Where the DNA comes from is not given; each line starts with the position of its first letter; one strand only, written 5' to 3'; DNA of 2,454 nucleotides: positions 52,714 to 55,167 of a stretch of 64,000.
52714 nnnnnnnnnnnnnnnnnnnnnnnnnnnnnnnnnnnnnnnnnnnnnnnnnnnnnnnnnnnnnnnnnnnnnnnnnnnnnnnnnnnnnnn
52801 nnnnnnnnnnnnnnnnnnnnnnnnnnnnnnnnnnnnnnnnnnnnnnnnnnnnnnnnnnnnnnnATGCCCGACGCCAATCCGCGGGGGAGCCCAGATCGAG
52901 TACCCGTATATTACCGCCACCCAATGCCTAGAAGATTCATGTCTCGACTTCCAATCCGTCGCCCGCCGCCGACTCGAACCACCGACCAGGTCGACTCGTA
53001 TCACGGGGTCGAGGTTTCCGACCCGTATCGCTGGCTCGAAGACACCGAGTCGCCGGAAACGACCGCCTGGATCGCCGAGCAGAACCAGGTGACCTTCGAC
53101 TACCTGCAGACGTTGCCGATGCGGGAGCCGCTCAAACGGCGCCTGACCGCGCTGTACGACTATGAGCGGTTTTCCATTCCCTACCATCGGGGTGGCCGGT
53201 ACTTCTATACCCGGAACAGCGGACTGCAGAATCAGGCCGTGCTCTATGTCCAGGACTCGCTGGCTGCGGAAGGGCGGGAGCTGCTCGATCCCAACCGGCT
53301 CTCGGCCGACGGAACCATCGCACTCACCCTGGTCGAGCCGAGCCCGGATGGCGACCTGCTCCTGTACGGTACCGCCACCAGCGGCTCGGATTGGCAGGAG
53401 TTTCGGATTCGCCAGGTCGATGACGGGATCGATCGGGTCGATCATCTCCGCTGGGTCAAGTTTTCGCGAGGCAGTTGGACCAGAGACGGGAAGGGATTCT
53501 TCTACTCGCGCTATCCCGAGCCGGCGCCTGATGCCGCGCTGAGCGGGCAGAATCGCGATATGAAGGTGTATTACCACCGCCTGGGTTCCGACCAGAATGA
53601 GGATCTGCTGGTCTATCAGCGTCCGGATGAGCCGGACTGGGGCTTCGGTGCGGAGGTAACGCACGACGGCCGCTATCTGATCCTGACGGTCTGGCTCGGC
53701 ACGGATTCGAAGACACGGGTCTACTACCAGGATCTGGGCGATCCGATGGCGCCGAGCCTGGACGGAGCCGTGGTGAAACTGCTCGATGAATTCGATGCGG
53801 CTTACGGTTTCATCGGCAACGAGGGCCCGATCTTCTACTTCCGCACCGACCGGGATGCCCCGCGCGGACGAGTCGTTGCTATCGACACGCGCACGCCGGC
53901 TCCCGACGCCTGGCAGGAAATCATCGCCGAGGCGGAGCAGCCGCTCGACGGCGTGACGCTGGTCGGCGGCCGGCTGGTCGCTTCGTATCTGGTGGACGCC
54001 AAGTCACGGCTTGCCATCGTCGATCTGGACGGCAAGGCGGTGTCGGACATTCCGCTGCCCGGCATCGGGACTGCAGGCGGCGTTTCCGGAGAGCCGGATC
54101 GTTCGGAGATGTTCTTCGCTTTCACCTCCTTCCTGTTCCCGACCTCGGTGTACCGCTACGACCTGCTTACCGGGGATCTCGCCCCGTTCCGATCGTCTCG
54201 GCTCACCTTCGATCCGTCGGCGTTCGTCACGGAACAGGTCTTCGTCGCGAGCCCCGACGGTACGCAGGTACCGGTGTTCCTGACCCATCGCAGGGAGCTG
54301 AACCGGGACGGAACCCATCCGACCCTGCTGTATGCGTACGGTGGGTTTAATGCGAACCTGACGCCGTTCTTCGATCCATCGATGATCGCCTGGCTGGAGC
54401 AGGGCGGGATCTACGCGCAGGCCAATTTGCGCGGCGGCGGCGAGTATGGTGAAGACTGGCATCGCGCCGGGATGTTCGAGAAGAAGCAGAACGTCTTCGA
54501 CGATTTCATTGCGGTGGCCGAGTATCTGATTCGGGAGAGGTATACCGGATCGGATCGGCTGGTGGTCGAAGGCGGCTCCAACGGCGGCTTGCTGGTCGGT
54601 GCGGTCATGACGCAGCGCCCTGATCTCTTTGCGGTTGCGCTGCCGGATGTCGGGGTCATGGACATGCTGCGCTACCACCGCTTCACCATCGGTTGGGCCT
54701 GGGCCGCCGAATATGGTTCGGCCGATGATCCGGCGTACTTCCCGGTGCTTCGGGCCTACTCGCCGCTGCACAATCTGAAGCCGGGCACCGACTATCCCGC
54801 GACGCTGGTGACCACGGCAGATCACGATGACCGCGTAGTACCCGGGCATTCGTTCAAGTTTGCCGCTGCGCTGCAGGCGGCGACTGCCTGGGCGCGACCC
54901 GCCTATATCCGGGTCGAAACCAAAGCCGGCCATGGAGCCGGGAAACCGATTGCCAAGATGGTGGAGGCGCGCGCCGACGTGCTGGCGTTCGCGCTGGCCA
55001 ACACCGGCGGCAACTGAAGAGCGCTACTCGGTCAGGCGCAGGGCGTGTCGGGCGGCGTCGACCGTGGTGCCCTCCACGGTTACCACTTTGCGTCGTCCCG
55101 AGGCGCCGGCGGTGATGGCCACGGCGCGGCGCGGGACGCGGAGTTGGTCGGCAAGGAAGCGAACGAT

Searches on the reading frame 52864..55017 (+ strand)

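Call 6: search_protein_families(library=pfam, proteins=[window:52864-55017:+])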
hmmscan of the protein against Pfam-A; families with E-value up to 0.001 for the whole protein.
window:52864-55017:+ (717 aa): 2 families
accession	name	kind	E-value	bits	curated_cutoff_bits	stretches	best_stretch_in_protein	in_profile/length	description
PF02897.21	Peptidase_S9_N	-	5.2e-125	417.9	24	1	35-443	1-412/414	Prolyl oligopeptidase, N-terminal beta-propeller domain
PF00326.27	Peptidase_S9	-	1.9e-60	204.4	22.6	1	503-715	3-211/213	Prolyl oligopeptidase family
